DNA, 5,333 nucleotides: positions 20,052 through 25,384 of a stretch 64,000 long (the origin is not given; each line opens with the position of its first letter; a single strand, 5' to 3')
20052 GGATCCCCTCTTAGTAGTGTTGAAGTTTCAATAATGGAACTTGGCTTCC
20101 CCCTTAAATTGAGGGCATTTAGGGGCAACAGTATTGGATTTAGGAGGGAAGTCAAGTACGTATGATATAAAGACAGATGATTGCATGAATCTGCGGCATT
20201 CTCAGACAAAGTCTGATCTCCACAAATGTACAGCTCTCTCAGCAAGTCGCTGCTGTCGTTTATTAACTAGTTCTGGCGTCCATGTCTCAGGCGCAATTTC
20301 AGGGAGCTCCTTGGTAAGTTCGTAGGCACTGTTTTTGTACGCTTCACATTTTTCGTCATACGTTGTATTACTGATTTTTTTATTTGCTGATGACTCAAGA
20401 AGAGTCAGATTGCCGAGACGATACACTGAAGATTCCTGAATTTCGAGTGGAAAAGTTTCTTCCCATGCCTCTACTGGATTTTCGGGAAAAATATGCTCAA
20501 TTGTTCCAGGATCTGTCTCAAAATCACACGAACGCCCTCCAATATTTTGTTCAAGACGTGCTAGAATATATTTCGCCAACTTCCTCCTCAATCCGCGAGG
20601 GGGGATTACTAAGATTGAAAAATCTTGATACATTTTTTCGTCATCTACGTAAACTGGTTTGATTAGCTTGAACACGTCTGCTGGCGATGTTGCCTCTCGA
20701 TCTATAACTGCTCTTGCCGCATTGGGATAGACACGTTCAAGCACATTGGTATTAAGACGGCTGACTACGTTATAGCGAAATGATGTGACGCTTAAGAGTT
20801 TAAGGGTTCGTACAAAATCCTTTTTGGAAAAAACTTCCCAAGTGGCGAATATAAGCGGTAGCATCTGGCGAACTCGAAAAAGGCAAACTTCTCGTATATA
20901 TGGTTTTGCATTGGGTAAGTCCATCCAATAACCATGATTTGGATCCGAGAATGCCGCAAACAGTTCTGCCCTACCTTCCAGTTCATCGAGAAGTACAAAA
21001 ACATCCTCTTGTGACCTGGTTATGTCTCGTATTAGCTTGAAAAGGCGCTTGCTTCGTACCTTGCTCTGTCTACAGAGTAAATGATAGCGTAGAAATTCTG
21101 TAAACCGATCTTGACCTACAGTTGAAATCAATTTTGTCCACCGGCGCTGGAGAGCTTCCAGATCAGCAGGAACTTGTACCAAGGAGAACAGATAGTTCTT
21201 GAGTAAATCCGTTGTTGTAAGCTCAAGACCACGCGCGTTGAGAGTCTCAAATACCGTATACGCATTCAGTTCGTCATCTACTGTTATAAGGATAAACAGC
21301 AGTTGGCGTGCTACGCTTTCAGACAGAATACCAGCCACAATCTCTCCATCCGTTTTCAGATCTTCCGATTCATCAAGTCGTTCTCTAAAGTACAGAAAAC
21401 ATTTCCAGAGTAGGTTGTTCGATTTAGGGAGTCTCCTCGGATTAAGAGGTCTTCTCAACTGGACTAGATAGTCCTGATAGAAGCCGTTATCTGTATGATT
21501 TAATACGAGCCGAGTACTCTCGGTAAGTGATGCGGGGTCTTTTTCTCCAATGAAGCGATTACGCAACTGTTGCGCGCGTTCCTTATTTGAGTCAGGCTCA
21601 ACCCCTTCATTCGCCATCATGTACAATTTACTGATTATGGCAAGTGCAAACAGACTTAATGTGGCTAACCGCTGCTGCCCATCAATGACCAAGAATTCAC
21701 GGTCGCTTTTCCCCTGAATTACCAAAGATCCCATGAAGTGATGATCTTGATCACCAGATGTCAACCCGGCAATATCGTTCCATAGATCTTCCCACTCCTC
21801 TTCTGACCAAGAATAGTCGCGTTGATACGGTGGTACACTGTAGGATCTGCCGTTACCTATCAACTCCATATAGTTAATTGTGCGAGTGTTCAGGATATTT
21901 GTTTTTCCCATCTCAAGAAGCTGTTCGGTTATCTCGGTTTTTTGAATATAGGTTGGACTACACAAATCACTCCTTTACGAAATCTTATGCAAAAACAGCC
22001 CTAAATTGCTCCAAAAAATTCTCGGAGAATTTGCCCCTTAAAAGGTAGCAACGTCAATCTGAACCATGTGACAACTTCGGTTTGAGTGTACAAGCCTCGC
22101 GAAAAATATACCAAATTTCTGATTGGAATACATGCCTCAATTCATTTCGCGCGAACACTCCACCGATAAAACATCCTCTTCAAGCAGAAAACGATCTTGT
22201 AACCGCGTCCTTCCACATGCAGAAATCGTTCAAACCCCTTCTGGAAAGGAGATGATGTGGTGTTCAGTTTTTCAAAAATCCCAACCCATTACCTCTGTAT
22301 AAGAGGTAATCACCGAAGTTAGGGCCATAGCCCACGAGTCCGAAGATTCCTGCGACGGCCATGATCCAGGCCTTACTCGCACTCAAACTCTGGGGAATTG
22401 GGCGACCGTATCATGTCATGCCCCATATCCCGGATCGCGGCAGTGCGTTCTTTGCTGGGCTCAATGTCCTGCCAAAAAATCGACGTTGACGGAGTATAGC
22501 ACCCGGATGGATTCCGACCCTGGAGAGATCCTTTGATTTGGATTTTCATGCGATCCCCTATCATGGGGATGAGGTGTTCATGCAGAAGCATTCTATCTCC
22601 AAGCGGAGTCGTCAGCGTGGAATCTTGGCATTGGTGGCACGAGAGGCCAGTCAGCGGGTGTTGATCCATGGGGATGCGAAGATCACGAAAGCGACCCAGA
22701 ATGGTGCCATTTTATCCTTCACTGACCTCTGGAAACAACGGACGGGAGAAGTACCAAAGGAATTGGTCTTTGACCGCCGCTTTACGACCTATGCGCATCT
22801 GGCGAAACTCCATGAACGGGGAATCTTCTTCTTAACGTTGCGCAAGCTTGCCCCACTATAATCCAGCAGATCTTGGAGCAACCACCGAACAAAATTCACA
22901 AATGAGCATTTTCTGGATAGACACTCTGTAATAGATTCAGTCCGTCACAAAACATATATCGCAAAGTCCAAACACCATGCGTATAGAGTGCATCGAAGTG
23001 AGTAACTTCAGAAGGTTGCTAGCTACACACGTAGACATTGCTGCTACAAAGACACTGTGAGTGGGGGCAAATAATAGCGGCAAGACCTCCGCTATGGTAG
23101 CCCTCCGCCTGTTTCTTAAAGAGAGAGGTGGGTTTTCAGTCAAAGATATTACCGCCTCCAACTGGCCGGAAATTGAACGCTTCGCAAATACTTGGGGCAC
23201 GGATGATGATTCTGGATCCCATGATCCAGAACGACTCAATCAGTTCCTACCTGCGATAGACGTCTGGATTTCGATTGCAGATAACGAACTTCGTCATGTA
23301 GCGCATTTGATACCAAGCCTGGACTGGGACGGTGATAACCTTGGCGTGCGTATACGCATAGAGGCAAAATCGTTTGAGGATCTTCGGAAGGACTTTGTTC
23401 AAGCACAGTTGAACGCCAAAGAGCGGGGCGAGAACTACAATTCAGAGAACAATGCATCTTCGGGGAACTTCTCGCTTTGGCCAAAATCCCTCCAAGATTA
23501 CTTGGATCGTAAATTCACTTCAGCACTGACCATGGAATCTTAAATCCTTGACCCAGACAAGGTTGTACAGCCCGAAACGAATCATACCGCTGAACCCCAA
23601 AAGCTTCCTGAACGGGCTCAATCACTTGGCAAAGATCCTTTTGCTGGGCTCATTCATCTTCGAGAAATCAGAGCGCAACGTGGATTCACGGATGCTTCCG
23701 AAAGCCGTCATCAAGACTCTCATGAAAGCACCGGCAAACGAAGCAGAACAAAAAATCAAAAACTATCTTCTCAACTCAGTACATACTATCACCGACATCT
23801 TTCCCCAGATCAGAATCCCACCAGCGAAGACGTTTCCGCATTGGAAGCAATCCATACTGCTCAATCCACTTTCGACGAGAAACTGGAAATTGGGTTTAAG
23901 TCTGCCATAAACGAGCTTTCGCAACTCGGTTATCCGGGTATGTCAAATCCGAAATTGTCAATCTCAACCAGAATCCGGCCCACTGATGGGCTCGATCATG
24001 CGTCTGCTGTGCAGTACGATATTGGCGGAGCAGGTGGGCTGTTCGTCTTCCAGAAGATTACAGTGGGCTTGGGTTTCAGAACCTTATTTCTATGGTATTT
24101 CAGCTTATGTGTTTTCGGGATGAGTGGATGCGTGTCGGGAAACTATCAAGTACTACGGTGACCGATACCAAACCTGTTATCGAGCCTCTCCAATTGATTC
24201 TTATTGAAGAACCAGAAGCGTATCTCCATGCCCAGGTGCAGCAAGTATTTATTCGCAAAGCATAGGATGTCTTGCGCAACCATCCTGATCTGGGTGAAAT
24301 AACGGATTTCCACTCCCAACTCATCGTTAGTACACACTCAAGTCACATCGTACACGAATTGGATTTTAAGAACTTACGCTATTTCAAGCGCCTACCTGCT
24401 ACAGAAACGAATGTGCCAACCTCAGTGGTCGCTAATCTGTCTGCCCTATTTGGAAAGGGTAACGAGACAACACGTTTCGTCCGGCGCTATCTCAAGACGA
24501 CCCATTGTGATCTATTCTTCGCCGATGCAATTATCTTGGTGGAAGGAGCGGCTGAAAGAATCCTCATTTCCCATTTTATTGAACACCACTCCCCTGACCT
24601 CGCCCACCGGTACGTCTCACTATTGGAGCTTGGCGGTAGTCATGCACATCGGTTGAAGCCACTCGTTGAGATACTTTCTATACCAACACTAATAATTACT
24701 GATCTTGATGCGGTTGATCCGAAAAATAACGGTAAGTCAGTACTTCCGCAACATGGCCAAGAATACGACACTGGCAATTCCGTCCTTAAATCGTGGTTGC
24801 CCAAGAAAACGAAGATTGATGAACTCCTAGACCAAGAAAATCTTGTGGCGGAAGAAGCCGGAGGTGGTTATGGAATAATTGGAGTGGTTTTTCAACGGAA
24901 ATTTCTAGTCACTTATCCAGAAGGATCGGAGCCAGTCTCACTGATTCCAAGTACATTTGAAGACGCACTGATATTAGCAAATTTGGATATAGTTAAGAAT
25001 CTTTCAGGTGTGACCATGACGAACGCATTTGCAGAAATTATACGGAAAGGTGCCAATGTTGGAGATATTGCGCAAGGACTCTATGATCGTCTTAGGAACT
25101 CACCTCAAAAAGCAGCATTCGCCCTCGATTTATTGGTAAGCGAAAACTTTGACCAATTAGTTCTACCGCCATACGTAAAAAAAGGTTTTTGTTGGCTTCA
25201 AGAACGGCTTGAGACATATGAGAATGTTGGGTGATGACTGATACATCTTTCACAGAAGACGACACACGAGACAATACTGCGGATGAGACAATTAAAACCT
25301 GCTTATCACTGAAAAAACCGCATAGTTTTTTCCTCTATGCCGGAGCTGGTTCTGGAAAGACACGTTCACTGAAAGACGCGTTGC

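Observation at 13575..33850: Two divergent giant T9SS genes form a ~5.8-kb inverted repeat that brackets an 8.6-kb defence cargo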

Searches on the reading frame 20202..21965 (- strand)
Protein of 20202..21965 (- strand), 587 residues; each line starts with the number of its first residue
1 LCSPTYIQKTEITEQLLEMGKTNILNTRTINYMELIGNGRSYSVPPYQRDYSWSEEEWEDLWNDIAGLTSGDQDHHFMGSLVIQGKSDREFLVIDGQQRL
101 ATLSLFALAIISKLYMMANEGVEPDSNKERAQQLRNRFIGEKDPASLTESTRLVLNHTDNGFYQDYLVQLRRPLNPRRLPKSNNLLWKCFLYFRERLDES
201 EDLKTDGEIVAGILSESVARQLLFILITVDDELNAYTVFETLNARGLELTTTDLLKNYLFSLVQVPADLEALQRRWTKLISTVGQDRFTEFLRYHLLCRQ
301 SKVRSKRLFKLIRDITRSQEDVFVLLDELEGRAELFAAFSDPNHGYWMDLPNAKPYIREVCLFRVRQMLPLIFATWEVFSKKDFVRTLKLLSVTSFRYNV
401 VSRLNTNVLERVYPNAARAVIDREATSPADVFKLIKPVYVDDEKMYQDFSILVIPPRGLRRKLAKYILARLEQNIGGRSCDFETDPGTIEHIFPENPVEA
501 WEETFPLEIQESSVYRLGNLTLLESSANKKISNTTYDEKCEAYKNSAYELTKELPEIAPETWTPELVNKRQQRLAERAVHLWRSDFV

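Call 6: search_protein_families(library=pfam, proteins=[window:20202-21965:-], max_evalue=0.01)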
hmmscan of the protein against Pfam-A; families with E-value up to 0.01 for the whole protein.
window:20202-21965:- (587 aa): 2 families
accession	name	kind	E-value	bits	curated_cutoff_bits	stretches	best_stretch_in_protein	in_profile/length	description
PF03235.19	GmrSD_N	-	1.8e-37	129.8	33.2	1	34-260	3-199/199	GmrSD restriction endonuclease, N-terminal domain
PF07510.16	GmrSD_C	-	1.3e-24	87.1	23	1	457-576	19-137/138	GmrSD restriction endonucleases, C-terminal domain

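Call 38: search_protein_families(library=padloc, proteins=[window:20202-21965:-], max_evalue=0.001)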
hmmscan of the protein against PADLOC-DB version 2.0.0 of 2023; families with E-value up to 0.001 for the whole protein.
window:20202-21965:- (587 aa): 33 families (the best 25 are shown)
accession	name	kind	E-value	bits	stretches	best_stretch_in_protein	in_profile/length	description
PDLC04154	HEC-06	-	1.2e-208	692.4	1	19-585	1-567/569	-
PDLC02687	Orf5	-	2.6e-186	618.6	1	27-565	3-541/543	Orf5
PDLC04155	HEC-06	-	4.5e-137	455.9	1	25-585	5-561/562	-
PDLC04157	HEC-06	-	3.6e-121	403.5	1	24-583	6-556/558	-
PDLC02700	Orf5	-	7.5e-111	369.5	1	34-582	5-555/555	Orf5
PDLC02693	Orf5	-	2.8e-71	239.2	1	35-582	2-542/543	Orf5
PDLC02691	Orf5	-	3e-59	199.1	1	36-582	15-579/579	Orf5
PDLC02695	Orf5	-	5.8e-58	194.7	1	32-580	10-599/601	Orf5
PDLC04156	HEC-06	-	3.5e-56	188.9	1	33-554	12-534/562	-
PDLC02701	Orf5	-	1.2e-48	164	1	35-580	13-592/596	Orf5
PDLC02698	Orf5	-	4.6e-38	129.3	2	216-581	205-570/573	Orf5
PDLC02692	Orf5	-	4e-36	122.9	2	41-284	7-242/558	Orf5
PDLC02690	Orf5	-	2.4e-35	120.4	1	34-582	2-529/531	Orf5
PDLC02699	Orf5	-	1.1e-31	108.1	1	43-567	2-530/530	Orf5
PDLC02686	Orf5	-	2e-31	107.1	2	41-321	20-299/566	Orf5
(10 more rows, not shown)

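Call 58: find_related_loci(query=window:20202-21965:-, collection=metagenome_contigs, flank=10000)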
Query window:20202-21965:- (587 aa) in metagenome_contigs; peptide patterns used: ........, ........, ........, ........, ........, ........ (x = any residue, [..] = any of these).
60 stretches matched a pattern; 13 encode a relative of the query (tblastn E <= 1e-3); 13 distinct loci.
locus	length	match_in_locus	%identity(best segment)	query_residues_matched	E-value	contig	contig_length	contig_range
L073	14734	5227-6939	81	17-587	0e+0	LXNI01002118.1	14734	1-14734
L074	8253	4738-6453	81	17-587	0e+0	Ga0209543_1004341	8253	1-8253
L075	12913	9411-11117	64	19-587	0e+0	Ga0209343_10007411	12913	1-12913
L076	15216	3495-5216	40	16-585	2e-129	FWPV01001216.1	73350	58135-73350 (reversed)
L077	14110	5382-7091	40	15-583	5e-127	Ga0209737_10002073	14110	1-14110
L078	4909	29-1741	40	14-583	6e-128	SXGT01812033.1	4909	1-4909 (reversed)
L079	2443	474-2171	40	17-583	4e-134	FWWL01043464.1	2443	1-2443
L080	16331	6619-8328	40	15-583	8e-126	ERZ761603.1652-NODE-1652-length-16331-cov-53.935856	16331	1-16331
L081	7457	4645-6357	39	14-583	2e-122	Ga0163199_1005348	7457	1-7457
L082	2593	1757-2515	43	8-261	2e-55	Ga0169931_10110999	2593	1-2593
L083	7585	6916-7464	43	8-190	6e-39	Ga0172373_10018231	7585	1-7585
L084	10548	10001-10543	44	8-188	8e-39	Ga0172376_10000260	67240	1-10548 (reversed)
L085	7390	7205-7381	52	15-74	1e-13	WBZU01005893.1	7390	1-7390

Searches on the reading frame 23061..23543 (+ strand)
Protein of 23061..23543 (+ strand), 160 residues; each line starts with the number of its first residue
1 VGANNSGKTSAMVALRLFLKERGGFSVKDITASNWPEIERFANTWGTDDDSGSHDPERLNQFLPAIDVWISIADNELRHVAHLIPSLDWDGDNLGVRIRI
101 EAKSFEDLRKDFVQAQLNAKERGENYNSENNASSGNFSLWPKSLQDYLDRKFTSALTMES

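Call 6: search_protein_families(library=pfam, proteins=[window:23061-23543:+], max_evalue=0.01)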
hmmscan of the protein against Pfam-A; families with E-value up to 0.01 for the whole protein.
window:23061-23543:+ (160 aa): 2 families
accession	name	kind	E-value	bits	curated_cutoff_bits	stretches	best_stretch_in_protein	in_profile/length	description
PF13175.12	AAA_15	-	1.7e-06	28.3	32.1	1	2-118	30-92/374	AAA ATPase domain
PF13304.12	AAA_21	-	7.1e-05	23.4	27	1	2-148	6-162/304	AAA domain, putative AbiEii toxin, Type IV TA system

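Call 38: search_protein_families(library=padloc, proteins=[window:23061-23543:+], max_evalue=0.001)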
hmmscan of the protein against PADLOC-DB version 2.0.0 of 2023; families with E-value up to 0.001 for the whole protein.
window:23061-23543:+ (160 aa): 7 families
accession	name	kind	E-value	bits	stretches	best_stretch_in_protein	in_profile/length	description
PDLC00093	GajA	-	1.7e-44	150.7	1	2-158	30-180/736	AAA ATPase domain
PDLC00095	GajA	-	2.6e-44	149.9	1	2-157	30-186/752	AAA ATPase domain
PDLC00065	GajA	-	1.9e-08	31.5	1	2-131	37-159/670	AAA ATPase domain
PDLC00063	GajA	-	2.6e-08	30.9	1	2-127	30-157/679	AAA ATPase domain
PDLC02979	AriA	-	1.2e-07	29.9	1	2-152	30-126/373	-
PDLC00079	GajA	-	5.1e-07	26.9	1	1-128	29-149/702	AAA ATPase domain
PDLC02980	AriA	-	1.1e-05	23.5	1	2-148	6-162/304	-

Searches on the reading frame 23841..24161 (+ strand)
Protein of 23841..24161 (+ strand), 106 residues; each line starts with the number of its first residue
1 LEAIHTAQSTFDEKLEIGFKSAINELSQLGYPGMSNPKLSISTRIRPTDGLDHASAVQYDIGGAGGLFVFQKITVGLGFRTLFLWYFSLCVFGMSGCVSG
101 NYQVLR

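Call 6: search_protein_families(library=pfam, proteins=[window:23841-24161:+], max_evalue=0.01)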
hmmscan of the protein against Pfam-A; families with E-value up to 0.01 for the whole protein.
window:23841-24161:+ (106 aa): 0 families

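Call 38: search_protein_families(library=padloc, proteins=[window:23841-24161:+], max_evalue=0.001)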
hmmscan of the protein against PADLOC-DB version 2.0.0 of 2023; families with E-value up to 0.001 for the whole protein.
window:23841-24161:+ (106 aa): 4 families
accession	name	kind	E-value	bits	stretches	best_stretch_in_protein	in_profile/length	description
PDLC00093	GajA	-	1.4e-21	74.9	1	1-92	272-364/736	AAA ATPase domain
PDLC00095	GajA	-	2.8e-19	67.2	1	1-90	284-375/752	AAA ATPase domain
PDLC00068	GajA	-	4.2e-18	63.5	1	2-89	52-143/545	AAA ATPase domain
PDLC00063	GajA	-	4.5e-08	30.1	1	2-92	245-332/679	AAA ATPase domain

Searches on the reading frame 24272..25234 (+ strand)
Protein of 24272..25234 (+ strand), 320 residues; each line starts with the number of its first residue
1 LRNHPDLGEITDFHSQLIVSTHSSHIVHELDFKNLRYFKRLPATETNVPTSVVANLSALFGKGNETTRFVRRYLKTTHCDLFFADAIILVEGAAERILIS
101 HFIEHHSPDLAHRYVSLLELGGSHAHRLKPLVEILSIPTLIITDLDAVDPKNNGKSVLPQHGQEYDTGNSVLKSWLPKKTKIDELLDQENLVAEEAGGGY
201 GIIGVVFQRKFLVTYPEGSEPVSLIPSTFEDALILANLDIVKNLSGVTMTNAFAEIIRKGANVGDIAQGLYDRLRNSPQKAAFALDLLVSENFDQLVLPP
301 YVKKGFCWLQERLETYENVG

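Call 6: search_protein_families(library=pfam, proteins=[window:24272-25234:+], max_evalue=0.01)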
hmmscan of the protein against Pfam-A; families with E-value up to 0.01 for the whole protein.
window:24272-25234:+ (320 aa): 1 family
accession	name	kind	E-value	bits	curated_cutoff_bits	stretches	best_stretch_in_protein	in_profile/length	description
PF20469.4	OLD-like_TOPRIM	-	4.7e-19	69.1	23.2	1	82-146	1-67/67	Overcoming lysogenization defect protein-like, TOPRIM domain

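Call 38: search_protein_families(library=padloc, proteins=[window:24272-25234:+], max_evalue=0.001)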
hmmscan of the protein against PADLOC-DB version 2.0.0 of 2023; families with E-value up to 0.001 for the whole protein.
window:24272-25234:+ (320 aa): 43 families (the best 25 are shown)
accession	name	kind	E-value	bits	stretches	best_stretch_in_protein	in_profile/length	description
PDLC00093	GajA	-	4.6e-111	370.7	1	2-316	411-725/736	AAA ATPase domain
PDLC00095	GajA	-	2e-102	342.1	1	8-315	428-735/752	AAA ATPase domain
PDLC00068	GajA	-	6.2e-87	290.7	2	10-164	199-351/545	AAA ATPase domain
PDLC00065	GajA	-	1.7e-61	206.9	1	13-314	373-668/670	AAA ATPase domain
PDLC00088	GajA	-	2.7e-59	199.9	1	14-311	75-371/372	AAA ATPase domain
PDLC00063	GajA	-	2.8e-59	199.4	1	11-313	384-663/679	AAA ATPase domain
PDLC00079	GajA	-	3.2e-36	123.4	1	12-311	386-701/702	AAA ATPase domain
PDLC00082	GajA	-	2.7e-25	86.8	1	16-310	407-693/694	AAA ATPase domain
PDLC00076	GajA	-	3.9e-23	79.8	1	16-191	379-547/700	AAA ATPase domain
PDLC00096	GajA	-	6.2e-21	72.8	1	16-167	326-473/630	AAA ATPase domain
PDLC00077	GajA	-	6.9e-20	69.1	1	15-186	368-535/616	AAA ATPase domain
PDLC00069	GajA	-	7.5e-20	68.9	1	15-128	369-479/687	AAA ATPase domain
PDLC00090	GajA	-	2.2e-19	67.6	1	14-147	351-478/659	AAA ATPase domain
PDLC00071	GajA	-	1.5e-18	65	1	14-304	309-576/588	AAA ATPase domain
PDLC00074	GajA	-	2e-18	64.4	1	14-147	145-274/480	AAA ATPase domain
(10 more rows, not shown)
